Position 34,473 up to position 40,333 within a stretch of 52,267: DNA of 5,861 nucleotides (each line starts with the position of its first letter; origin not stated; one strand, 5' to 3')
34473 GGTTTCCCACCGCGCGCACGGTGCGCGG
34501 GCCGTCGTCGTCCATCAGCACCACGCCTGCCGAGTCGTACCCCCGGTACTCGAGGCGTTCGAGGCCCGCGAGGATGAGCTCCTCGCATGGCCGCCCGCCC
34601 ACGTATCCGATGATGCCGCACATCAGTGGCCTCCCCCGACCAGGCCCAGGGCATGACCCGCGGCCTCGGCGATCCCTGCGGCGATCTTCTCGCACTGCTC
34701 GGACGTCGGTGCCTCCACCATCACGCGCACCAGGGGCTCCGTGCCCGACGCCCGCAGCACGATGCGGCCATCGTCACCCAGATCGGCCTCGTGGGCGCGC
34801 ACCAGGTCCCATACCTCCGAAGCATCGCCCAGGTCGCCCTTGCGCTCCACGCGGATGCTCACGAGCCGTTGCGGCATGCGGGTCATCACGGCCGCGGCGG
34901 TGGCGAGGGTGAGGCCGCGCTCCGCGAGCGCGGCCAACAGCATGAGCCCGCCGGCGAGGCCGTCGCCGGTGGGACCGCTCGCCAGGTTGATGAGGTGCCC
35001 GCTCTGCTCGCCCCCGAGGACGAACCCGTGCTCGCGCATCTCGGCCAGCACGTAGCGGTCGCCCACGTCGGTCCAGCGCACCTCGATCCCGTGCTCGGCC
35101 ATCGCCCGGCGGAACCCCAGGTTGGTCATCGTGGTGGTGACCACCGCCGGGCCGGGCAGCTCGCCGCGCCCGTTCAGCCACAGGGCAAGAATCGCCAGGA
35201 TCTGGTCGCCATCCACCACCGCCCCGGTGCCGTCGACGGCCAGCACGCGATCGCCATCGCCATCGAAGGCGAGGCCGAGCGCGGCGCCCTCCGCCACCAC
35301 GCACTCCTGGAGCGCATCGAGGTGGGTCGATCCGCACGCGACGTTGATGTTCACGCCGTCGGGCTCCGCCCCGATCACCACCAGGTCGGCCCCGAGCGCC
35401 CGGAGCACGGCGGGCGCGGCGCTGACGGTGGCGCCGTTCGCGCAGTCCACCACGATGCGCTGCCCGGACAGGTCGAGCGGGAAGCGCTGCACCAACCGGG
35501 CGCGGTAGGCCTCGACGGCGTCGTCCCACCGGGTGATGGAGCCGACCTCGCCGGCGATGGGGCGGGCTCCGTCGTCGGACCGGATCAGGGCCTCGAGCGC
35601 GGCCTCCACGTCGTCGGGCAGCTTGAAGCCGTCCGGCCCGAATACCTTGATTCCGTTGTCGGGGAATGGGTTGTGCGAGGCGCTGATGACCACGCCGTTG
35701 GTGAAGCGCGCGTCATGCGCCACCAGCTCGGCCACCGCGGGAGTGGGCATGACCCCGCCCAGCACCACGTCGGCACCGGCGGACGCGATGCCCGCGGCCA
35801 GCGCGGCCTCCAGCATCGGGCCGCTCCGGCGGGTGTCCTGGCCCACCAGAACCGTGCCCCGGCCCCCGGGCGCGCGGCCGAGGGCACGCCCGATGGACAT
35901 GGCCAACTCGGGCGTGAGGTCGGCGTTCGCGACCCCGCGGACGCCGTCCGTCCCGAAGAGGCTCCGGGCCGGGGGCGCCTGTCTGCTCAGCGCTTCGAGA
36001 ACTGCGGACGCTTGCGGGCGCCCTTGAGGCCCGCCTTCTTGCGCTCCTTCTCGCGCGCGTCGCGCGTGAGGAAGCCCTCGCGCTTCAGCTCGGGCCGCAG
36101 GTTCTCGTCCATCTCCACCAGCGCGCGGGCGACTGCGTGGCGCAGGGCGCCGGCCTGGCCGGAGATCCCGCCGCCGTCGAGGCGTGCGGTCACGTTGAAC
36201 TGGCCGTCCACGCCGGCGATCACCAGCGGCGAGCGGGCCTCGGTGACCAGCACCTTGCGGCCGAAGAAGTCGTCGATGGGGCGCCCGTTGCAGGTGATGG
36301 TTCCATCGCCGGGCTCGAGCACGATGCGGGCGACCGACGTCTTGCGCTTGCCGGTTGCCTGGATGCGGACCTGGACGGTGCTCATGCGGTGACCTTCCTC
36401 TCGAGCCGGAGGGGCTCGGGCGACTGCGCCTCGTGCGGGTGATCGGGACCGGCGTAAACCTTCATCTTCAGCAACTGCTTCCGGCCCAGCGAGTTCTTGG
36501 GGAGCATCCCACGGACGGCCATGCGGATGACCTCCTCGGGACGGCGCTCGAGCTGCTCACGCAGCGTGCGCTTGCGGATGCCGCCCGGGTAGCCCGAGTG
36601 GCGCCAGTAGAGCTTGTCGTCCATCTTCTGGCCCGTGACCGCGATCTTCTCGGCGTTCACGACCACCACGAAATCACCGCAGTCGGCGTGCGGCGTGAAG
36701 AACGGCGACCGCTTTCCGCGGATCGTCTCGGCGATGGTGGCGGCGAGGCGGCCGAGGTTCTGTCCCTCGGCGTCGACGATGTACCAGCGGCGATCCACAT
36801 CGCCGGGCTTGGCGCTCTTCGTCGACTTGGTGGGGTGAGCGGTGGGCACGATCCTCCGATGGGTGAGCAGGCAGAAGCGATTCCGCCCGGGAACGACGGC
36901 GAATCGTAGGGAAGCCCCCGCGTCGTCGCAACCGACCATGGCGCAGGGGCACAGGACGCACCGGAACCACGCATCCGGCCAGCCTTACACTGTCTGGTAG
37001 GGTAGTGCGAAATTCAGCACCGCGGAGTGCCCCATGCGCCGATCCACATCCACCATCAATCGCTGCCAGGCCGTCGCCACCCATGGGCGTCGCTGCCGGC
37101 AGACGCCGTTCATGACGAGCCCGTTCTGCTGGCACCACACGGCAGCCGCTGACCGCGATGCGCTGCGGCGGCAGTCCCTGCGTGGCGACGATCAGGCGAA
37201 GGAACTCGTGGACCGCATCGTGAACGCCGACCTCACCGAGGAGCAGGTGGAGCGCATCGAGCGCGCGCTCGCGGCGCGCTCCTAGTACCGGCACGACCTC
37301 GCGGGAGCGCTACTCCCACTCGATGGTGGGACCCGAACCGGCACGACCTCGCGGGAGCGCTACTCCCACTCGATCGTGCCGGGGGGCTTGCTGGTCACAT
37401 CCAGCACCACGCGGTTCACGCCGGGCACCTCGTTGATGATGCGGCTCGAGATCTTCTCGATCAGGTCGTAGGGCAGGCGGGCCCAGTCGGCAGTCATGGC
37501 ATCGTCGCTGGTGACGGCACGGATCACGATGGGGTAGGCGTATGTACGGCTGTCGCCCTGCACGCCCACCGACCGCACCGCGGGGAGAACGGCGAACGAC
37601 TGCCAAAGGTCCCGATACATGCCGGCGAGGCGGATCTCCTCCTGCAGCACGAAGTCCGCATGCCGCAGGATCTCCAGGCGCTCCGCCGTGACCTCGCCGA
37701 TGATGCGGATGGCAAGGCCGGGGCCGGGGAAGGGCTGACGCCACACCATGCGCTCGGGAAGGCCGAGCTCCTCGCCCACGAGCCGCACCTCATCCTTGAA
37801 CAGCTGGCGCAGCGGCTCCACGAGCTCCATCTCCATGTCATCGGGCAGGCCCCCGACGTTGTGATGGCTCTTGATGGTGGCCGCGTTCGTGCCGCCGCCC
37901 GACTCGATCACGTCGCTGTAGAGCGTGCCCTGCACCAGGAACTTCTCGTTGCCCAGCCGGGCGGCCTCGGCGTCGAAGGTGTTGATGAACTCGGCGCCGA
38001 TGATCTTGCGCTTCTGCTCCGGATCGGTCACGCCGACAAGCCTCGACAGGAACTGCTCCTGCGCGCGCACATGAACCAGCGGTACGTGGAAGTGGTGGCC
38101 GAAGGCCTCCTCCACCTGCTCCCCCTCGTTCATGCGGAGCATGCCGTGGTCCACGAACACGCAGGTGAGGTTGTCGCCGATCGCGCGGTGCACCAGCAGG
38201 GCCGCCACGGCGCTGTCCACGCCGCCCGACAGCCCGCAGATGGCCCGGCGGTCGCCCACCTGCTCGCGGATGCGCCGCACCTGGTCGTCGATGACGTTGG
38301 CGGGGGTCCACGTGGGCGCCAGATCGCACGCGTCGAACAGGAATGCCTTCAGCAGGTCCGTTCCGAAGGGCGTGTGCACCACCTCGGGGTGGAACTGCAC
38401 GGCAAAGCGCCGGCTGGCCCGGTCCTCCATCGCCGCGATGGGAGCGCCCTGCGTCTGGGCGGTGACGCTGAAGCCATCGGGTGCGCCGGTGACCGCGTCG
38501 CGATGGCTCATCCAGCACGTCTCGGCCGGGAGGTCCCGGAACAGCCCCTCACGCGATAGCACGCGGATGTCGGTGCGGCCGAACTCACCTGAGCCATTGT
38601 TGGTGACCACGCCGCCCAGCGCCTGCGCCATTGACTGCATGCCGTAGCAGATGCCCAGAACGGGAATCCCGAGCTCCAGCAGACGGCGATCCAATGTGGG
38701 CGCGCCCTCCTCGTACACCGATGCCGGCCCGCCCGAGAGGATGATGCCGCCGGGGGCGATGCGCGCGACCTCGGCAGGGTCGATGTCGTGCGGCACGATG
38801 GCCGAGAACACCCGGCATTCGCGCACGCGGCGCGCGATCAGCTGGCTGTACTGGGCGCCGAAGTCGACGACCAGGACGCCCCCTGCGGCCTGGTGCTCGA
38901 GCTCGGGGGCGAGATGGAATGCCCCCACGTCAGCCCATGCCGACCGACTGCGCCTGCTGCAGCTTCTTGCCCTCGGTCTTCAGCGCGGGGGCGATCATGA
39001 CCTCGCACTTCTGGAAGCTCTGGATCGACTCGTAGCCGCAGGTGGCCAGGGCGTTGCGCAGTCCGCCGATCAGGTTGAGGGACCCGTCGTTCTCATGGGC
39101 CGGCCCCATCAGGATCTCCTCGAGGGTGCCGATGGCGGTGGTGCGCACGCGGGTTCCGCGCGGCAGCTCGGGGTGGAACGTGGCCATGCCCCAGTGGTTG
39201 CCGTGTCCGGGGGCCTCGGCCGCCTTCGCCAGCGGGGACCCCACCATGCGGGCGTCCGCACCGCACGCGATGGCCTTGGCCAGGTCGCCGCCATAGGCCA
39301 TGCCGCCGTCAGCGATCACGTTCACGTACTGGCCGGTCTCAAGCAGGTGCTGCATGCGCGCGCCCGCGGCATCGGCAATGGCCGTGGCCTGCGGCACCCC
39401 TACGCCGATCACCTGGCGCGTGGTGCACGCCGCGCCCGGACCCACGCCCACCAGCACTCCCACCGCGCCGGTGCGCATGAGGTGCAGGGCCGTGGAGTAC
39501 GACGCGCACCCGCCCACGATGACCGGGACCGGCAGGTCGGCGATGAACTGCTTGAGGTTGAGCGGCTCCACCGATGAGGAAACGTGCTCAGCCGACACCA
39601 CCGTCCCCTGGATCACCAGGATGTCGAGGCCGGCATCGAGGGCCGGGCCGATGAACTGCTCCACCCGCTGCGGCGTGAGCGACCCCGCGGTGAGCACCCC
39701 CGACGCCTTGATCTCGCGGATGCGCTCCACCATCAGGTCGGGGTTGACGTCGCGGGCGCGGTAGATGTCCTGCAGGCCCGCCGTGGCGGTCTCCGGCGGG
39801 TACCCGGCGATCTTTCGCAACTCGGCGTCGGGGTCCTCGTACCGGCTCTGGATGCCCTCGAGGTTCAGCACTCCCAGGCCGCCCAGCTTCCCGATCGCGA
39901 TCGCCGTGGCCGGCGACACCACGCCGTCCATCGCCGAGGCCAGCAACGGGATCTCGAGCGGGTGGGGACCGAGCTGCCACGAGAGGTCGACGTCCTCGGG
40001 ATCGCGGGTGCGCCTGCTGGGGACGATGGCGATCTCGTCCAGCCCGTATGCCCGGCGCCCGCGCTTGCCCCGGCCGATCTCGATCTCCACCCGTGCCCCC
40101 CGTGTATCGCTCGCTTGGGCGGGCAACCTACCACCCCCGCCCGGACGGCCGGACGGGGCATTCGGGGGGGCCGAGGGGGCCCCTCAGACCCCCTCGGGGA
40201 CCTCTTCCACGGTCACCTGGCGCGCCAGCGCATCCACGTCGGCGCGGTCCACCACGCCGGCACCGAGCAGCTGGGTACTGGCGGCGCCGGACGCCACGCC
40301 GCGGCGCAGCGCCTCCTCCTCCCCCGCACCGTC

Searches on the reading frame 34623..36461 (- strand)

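Call 71: search_protein_families(library=pfam, proteins=[window:34623-36461:-], max_evalue=0.00001)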
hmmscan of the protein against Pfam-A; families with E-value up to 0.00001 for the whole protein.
window:34623-36461:- (612 aa): 4 families
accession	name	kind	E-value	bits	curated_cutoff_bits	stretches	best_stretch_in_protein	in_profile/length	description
PF02878.22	PGM_PMM_I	-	7.7e-39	133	22.5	1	167-297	2-135/138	Phosphoglucomutase/phosphomannomutase, alpha/beta/alpha domain I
PF02880.22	PGM_PMM_III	-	1.1e-30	106.5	20.7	1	417-527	1-113/115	Phosphoglucomutase/phosphomannomutase, alpha/beta/alpha domain III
PF02879.22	PGM_PMM_II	-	5.3e-16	59.5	29.3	1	318-413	2-103/103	Phosphoglucomutase/phosphomannomutase, alpha/beta/alpha domain II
PF00408.26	PGM_PMM_IV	-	8.3e-16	58.3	23.1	1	533-599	1-67/68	Phosphoglucomutase/phosphomannomutase, C-terminal domain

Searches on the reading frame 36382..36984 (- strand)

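Call 71: search_protein_families(library=pfam, proteins=[window:36382-36984:-], max_evalue=0.00001)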
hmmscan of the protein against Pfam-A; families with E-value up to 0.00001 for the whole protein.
window:36382-36984:- (200 aa): 1 family
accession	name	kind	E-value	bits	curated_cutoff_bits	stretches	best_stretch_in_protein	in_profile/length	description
PF00572.24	Ribosomal_L13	-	1.5e-46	157.8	23.8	1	65-183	1-119/119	Ribosomal protein L13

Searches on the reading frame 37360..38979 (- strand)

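Call 71: search_protein_families(library=pfam, proteins=[window:37360-38979:-], max_evalue=0.00001)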
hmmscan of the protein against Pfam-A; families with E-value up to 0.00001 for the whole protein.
window:37360-38979:- (539 aa): 4 families
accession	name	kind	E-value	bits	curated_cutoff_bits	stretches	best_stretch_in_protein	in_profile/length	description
PF00117.34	GATase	-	1.5e-44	152.4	22.8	1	36-216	1-189/190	Glutamine amidotransferase class-I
PF00958.27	GMP_synt_C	-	1.6e-43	147.1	27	1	447-538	1-92/92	GMP synthase C terminal domain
PF07722.19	Peptidase_C26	-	8.5e-09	35.9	20.5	1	96-199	97-219/219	Peptidase C26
PF02540.23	NAD_synthase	-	8.1e-08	32.1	21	0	232-272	7-48/242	NAD synthase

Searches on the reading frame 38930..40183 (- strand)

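Call 71: search_protein_families(library=pfam, proteins=[window:38930-40183:-], max_evalue=0.00001)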
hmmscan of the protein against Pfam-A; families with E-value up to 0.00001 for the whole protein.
window:38930-40183:- (417 aa): 2 families
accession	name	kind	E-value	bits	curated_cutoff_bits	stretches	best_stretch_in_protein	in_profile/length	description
PF00478.31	IMPDH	-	2.2e-46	158.9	25.6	1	46-327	2-248/345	IMP dehydrogenase / GMP reductase domain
PF01070.24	FMN_dh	-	7.7e-10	38.8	24.9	1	196-326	196-313/350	FMN-dependent dehydrogenase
